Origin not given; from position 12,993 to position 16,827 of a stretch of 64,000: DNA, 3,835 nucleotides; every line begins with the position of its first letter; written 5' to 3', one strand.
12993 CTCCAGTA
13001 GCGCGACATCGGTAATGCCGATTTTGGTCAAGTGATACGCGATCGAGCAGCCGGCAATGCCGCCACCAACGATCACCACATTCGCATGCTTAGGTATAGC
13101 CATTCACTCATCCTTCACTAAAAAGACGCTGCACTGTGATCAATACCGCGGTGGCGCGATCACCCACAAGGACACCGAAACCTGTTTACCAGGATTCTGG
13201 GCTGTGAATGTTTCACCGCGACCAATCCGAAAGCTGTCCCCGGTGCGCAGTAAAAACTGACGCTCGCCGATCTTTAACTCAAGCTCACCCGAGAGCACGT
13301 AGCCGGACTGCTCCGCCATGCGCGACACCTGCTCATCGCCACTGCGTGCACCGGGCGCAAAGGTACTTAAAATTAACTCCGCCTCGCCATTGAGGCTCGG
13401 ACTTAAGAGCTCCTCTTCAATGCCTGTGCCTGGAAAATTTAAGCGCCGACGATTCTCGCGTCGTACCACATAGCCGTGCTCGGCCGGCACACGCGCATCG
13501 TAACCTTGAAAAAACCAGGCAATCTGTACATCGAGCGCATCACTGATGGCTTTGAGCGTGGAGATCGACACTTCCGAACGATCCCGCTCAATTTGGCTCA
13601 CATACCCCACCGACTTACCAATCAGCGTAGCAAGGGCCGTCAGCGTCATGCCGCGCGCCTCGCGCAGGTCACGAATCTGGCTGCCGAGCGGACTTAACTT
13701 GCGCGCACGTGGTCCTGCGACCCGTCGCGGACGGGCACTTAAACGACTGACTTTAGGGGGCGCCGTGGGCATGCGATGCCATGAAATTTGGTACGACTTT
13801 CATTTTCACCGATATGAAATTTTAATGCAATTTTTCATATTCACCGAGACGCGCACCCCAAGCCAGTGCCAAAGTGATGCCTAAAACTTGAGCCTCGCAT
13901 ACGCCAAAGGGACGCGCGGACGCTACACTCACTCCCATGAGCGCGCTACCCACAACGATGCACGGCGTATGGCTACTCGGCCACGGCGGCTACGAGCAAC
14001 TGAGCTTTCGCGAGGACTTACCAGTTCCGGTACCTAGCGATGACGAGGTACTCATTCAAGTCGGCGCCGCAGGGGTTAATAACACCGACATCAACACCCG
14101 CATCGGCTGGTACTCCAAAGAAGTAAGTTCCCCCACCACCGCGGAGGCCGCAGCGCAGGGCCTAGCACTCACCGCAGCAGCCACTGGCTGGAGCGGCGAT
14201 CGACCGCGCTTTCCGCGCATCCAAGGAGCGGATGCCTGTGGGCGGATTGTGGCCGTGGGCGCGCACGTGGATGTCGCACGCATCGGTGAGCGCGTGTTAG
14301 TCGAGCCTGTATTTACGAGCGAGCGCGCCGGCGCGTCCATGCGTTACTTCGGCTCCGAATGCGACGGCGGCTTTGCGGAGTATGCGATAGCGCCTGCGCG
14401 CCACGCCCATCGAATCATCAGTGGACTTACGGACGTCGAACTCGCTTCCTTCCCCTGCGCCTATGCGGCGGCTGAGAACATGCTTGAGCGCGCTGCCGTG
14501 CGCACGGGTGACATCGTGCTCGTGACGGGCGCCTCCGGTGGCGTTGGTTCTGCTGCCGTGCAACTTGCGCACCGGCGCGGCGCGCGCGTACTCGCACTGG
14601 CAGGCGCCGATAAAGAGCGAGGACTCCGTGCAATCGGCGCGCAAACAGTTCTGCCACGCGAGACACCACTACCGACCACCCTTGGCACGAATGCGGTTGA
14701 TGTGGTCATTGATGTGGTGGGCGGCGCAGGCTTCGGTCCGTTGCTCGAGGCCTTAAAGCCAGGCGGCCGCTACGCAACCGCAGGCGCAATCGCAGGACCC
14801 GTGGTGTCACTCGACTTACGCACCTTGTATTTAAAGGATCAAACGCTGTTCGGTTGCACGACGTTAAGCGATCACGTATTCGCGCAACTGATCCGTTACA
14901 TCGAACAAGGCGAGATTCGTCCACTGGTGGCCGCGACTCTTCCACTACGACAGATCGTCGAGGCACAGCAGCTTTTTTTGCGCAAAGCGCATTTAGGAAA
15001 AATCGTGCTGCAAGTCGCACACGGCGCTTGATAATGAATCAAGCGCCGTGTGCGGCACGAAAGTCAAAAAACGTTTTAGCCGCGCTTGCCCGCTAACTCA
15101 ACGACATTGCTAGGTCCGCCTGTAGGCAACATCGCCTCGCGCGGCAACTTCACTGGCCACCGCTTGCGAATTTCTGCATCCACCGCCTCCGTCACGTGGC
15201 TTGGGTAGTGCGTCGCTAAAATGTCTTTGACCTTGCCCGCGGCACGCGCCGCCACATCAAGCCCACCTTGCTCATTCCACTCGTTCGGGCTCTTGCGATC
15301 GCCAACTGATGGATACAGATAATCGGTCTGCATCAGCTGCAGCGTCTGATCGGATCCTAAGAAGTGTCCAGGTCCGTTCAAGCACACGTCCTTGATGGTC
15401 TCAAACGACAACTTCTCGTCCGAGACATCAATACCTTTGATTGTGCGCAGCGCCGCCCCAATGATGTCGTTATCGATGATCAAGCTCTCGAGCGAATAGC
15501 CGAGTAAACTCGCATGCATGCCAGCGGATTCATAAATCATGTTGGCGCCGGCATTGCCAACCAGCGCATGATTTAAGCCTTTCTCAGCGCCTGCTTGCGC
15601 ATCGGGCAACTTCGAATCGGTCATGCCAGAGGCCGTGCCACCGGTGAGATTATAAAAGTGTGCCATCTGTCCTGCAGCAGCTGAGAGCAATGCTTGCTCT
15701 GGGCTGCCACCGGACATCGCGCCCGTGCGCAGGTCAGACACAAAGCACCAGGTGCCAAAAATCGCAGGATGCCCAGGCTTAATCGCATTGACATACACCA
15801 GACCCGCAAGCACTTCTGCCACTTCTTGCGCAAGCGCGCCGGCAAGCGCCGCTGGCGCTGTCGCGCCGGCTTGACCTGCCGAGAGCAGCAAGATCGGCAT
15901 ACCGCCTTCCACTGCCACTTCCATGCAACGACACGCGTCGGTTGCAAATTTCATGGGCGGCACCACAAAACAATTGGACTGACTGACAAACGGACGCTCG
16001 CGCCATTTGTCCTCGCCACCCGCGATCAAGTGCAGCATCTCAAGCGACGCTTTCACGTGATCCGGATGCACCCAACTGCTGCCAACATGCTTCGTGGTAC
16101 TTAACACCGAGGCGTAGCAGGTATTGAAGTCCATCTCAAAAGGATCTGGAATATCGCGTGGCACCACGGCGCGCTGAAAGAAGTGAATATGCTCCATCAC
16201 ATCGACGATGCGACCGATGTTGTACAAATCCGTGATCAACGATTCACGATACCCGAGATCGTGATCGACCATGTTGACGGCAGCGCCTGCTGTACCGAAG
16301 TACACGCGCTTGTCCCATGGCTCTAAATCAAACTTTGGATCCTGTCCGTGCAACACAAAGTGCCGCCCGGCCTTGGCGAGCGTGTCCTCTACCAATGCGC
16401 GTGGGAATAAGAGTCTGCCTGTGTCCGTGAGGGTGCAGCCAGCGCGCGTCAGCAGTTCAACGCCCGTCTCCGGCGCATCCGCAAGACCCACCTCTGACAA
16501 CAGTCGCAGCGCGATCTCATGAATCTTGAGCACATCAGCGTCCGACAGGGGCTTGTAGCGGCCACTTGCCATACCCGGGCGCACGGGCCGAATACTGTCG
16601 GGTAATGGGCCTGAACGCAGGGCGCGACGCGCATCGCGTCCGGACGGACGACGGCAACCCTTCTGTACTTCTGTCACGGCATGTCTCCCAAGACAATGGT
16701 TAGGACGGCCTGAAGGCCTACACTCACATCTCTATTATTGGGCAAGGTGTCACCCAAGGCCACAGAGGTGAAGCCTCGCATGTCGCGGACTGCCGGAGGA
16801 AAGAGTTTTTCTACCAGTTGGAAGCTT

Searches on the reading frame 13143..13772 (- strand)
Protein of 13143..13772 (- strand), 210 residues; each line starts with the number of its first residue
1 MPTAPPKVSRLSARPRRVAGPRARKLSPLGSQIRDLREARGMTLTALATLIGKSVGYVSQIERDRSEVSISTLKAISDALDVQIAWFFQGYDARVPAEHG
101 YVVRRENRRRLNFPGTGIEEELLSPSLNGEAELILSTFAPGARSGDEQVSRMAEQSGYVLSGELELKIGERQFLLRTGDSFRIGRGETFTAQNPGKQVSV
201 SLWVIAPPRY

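Call 53: search_protein_families(library=pfam, proteins=[window:13143-13772:-], max_evalue=0.00001)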
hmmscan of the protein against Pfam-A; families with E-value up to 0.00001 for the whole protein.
window:13143-13772:- (210 aa): 5 families
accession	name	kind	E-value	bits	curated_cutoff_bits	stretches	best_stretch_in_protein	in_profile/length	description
PF01381.28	HTH_3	-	3.4e-16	59.4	23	1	33-87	1-55/55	Helix-turn-helix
PF13560.12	HTH_31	-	4.1e-11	43.5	27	1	29-83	2-57/64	Helix-turn-helix domain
PF07883.17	Cupin_2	-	9.8e-11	41.7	27.2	1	136-204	3-69/70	Cupin domain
PF13443.12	HTH_26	-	1.2e-07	32.3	22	1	33-85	2-55/63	Cro/C1-type HTH DNA-binding domain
PF12844.13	HTH_19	-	8.1e-07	29.3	30.2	1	30-92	1-63/64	Helix-turn-helix domain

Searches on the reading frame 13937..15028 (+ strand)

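Call 52: search_protein_families(library=pfam, proteins=[window:13937-15028:+], max_evalue=0.00001)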
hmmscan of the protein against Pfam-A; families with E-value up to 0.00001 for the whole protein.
window:13937-15028:+ (364 aa): 3 families
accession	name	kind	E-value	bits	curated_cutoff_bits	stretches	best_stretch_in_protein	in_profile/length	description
PF00107.32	ADH_zinc_N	-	4.5e-17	62.7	31.8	1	202-323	1-128/129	Zinc-binding dehydrogenase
PF08240.17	ADH_N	-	3.5e-16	59.8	23.5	1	35-160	2-102/104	Alcohol dehydrogenase GroES-like domain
PF13602.12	ADH_zinc_N_2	-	2.6e-15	58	27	1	249-358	19-134/134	Zinc-binding dehydrogenase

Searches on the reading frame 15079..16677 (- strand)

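Call 52: search_protein_families(library=pfam, proteins=[window:15079-16677:-], max_evalue=0.00001)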
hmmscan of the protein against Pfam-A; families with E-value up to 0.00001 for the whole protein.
window:15079-16677:- (533 aa): 1 family
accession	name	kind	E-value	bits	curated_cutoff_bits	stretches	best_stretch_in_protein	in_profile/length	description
PF06253.16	MTTB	-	1.8e-110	369.7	25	1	11-504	2-489/500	Trimethylamine methyltransferase (MTTB)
